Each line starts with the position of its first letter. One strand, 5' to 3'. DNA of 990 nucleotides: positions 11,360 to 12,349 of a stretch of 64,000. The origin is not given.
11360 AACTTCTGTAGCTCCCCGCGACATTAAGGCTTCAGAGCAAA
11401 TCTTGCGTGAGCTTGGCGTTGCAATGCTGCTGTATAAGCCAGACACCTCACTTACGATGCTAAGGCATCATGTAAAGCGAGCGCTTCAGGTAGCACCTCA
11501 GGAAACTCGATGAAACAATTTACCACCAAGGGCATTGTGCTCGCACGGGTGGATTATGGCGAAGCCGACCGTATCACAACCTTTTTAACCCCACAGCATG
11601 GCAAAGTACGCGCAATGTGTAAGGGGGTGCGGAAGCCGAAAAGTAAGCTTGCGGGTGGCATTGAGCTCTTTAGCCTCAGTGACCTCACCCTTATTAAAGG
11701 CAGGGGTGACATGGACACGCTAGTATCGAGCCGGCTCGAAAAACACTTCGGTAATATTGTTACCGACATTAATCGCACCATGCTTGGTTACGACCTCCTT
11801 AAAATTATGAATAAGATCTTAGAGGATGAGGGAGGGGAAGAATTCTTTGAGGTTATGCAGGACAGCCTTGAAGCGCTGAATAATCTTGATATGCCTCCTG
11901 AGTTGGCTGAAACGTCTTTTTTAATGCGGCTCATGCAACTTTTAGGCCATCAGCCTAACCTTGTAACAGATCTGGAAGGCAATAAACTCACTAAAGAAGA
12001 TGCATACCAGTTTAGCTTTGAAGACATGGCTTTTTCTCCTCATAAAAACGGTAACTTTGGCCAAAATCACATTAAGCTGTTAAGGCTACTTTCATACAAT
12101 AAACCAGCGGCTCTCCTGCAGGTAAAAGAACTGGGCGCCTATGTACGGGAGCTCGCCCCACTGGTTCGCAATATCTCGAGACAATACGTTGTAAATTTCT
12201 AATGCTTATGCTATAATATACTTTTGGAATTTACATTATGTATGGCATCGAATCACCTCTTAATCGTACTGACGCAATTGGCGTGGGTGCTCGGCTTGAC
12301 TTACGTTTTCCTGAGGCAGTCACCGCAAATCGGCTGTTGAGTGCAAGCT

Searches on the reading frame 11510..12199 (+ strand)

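Call 59: search_protein_families(library=pfam, proteins=[window:11510-12199:+], max_evalue=0.001)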
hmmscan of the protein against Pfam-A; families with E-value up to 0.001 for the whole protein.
window:11510-12199:+ (230 aa): 2 families
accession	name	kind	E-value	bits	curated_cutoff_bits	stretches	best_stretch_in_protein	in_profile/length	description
PF11967.14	RecO_N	-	5e-22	78.2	27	1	1-76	1-76/80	Recombination protein O N terminal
PF02565.21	RecO_C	-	2.1e-08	34.5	22.1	1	85-207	2-129/157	Recombination protein O C terminal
